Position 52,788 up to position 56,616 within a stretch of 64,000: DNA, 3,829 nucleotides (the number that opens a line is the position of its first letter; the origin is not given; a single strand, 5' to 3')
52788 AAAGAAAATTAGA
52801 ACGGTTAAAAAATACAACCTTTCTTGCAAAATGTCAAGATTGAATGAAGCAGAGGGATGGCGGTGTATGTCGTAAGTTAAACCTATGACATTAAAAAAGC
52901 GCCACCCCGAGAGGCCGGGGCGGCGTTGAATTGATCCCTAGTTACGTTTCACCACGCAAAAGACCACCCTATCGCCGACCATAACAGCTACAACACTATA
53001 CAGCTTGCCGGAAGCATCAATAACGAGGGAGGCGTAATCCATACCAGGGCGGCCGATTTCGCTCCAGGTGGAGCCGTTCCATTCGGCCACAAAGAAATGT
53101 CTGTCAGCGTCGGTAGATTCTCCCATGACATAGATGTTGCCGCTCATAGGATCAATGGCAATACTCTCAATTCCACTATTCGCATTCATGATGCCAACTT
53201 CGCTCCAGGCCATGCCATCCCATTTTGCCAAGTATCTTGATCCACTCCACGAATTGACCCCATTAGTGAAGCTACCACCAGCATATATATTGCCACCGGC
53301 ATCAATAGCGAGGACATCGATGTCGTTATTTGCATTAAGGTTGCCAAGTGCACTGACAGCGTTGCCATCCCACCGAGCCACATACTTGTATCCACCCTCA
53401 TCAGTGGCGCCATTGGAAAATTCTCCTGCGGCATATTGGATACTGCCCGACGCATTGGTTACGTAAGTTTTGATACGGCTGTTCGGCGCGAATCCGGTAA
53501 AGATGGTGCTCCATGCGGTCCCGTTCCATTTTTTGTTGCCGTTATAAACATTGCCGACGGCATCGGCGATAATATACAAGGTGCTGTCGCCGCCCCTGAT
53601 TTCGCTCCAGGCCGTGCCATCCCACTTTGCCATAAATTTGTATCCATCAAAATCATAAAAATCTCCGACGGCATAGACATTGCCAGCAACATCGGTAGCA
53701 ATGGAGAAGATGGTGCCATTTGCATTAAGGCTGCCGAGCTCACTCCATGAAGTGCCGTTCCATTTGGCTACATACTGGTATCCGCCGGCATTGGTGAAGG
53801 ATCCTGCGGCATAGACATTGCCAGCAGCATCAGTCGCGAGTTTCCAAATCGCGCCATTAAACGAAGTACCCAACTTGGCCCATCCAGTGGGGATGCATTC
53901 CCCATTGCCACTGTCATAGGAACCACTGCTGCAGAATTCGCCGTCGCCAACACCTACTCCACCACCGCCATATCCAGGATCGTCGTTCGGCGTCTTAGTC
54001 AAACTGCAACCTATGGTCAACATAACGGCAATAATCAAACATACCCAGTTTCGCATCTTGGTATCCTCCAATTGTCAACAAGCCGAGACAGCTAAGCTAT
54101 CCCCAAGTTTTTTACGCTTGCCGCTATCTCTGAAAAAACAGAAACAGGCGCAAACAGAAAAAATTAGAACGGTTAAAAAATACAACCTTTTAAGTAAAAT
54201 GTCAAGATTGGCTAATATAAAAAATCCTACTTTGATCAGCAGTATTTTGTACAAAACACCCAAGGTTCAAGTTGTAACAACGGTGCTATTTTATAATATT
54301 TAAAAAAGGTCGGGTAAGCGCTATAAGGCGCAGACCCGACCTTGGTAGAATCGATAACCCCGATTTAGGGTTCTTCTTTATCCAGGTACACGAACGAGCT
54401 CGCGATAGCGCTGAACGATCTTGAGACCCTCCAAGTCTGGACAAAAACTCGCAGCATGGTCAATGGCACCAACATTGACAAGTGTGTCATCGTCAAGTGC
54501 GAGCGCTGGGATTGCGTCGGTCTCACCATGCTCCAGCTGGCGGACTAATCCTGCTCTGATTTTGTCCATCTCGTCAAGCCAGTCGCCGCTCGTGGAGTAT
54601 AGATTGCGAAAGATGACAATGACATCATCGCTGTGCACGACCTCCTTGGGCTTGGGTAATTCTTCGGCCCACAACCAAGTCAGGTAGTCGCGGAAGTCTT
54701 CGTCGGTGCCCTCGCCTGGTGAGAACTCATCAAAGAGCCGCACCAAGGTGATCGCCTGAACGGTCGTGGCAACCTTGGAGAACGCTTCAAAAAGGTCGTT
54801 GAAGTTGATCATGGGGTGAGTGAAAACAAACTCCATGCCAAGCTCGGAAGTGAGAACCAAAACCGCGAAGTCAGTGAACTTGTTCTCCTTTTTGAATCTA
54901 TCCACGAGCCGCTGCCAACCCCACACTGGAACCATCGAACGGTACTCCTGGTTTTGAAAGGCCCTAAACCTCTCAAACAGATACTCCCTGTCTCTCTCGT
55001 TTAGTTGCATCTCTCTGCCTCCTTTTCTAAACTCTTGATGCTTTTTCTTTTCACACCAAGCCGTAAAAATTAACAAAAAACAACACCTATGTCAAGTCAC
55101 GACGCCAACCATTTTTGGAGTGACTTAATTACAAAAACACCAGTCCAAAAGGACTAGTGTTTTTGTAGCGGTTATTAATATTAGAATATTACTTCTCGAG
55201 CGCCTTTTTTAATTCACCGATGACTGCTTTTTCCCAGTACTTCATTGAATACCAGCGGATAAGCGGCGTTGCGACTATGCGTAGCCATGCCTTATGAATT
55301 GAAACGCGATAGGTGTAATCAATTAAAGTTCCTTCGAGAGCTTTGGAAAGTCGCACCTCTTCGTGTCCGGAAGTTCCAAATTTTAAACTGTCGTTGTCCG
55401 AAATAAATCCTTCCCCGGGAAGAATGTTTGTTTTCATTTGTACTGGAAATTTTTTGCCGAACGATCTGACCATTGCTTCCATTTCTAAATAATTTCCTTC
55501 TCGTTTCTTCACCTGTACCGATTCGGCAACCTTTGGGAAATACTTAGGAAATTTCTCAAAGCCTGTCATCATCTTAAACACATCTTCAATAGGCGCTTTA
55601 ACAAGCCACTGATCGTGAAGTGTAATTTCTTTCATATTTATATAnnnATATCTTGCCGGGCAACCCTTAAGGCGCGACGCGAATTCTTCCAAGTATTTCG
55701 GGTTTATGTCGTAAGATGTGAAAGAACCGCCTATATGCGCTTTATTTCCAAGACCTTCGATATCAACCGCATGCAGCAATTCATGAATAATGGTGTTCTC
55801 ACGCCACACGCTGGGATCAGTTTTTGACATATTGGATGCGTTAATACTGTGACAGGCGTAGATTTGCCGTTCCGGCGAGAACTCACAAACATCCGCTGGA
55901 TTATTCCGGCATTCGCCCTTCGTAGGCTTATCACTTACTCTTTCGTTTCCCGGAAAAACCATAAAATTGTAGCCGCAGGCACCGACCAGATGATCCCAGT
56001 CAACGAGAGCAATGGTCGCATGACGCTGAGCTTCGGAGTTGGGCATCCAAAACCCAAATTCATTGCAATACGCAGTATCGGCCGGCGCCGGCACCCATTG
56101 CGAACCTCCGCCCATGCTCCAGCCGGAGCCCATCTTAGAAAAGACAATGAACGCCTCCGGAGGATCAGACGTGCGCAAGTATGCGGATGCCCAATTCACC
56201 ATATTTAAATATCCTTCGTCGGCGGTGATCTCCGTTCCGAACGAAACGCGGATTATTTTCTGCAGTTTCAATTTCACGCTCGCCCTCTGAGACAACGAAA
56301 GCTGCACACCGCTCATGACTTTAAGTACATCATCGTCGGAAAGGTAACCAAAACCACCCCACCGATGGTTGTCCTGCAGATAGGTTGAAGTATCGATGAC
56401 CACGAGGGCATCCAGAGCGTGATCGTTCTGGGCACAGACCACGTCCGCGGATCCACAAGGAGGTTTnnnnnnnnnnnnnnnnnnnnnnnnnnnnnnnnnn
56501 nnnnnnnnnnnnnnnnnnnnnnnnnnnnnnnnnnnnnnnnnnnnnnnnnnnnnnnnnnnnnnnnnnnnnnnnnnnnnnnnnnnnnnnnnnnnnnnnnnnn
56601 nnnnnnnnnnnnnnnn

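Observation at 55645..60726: Two secreted proteins sharing an unrecognised ~50-aa repeat domain; one has an HExxH domain, the other TSP3-like Ca-binding repeats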

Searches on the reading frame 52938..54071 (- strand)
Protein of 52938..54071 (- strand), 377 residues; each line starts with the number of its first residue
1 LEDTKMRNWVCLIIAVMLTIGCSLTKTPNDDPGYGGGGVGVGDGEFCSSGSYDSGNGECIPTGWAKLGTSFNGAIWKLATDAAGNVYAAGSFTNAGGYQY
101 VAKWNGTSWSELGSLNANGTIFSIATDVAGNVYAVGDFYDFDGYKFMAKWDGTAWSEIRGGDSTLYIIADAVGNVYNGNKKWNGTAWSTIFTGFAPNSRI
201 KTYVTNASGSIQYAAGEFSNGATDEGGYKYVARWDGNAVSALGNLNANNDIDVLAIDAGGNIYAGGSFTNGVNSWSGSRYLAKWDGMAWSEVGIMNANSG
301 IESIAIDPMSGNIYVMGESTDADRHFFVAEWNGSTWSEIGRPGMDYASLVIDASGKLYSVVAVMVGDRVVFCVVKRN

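Call 33: search_protein_families(library=pfam, proteins=[window:52938-54071:-], max_evalue=0.01)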
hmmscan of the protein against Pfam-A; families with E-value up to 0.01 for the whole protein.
window:52938-54071:- (377 aa): 2 families
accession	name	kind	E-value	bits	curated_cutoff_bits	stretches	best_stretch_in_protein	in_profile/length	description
PF12768.13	Rax2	-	8.4e-07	29.1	28.8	1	63-160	64-164/254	Rax2 C-terminal beta propeller domain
PF06739.17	SBBP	-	0.008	16.5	20.5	0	302-321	16-34/38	Beta-propeller repeat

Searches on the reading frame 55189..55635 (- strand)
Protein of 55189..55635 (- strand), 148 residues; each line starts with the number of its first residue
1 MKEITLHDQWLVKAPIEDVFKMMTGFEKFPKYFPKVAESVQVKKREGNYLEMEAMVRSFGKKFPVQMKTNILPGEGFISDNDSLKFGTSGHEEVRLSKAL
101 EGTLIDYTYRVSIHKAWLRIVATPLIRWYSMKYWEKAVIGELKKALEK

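Call 33: search_protein_families(library=pfam, proteins=[window:55189-55635:-], max_evalue=0.01)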
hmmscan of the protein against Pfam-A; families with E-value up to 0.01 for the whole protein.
window:55189-55635:- (148 aa): 2 families
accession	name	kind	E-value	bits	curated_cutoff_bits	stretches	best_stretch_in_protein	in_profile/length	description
PF03364.25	Polyketide_cyc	-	2.4e-05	25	23.4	1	12-64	1-53/126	Polyketide cyclase / dehydrase and lipid transport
PF10604.15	Polyketide_cyc2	-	6.9e-05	23.6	27.4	1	11-147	9-135/142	Polyketide cyclase / dehydrase and lipid transport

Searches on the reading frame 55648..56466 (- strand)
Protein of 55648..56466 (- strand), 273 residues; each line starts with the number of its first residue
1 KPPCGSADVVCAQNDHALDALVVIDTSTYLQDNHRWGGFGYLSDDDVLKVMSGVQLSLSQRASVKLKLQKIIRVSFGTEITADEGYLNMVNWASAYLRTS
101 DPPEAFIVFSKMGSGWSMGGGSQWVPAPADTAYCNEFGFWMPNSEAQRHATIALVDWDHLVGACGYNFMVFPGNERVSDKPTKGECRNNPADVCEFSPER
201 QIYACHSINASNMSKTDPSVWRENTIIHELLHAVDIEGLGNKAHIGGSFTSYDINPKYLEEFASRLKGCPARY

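Call 21: find_homologous_proteins(query=window:55648-56466:-)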
Query window:55648-56466:- (273 aa): 3 proteins with E <= 0.001 among 339 candidates.
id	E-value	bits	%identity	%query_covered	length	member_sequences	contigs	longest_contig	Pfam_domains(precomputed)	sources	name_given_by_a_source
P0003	1.8e-188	643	100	100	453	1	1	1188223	-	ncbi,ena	-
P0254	1.2e-55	207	41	97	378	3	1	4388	-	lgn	-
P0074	1.6e-47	181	41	84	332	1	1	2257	-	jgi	jgi:hypothetical protein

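Call 44: predict_structure(alignment_id=A2)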
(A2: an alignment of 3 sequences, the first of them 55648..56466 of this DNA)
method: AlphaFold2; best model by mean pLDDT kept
length: 273 residues; sequences in the alignment: 3
mean_pLDDT: 54.1   pTM: 0.64
mean pLDDT of the five models: 54.1, 46.4, 44.9, 40.8, 40.5
residues with pLDDT >= 90: 16; 70-90: 64; 50-70: 53; < 50: 140
segments of 3 or more residues with pLDDT < 50: 1-16, 122-149, 160-216, 235-261, 263-273
pLDDT, mean of each block of 10 residues (from residue 1): 27 50 88 75 88 74 72 91 78 72 77 61 44 42 36 64 30 26 33 38 37 47 65 44 29 37 43 30
secondary structure, 60 per line:
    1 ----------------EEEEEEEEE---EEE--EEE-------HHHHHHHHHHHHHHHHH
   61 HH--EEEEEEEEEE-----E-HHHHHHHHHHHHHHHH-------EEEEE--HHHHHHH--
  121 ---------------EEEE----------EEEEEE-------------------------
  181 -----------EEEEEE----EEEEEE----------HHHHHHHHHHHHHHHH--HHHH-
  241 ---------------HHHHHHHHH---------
elements in order: E17-25 E29-31 E34-36 H44-62 E65-74 H82-97 E105-109 H112-118 E136-139 E150-155 E192-197 E202-207 H218-233 H236-239 H256-264

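Call 46: search_protein_families(library=pfam, proteins=[window:55648-56466:-, P0255], max_evalue=10)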
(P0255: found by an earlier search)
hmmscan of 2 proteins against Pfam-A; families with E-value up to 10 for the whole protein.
window:55648-56466:- (273 aa): 0 families

P0255 (457 aa): 0 families

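Call 47: search_solved_structures(query=A2, max_evalue=10, show_alignments=3)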
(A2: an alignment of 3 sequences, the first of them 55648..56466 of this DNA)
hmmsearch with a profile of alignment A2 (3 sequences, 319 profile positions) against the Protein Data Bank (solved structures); distinct sequences matched with E-value up to 10: 1.
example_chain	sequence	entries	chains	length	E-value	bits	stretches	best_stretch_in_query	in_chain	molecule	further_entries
2ynt_A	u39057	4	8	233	1.1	12.2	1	59-103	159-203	GIM-1 PROTEIN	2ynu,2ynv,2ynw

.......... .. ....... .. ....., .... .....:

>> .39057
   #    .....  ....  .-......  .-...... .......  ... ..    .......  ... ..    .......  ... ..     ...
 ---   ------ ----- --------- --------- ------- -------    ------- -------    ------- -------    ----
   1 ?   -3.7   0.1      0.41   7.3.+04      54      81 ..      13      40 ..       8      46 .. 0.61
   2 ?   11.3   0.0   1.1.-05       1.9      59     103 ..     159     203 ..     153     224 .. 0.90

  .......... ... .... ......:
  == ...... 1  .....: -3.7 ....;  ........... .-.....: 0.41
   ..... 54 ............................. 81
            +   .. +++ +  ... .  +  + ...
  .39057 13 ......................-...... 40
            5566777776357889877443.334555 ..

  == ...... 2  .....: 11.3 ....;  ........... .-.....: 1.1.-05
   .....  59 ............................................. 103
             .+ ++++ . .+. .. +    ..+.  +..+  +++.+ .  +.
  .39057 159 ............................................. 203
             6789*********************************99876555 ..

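Call 76: find_related_loci(query=A2, collection=metagenome_contigs, flank=3000)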
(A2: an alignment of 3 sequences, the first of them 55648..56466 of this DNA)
Query A2 (273 aa) in metagenome_contigs; peptide patterns used: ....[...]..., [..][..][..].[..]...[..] (x = any residue, [..] = any of these).
232 stretches matched a pattern, but none encodes a relative of the query by tblastn (E <= 1e-3).
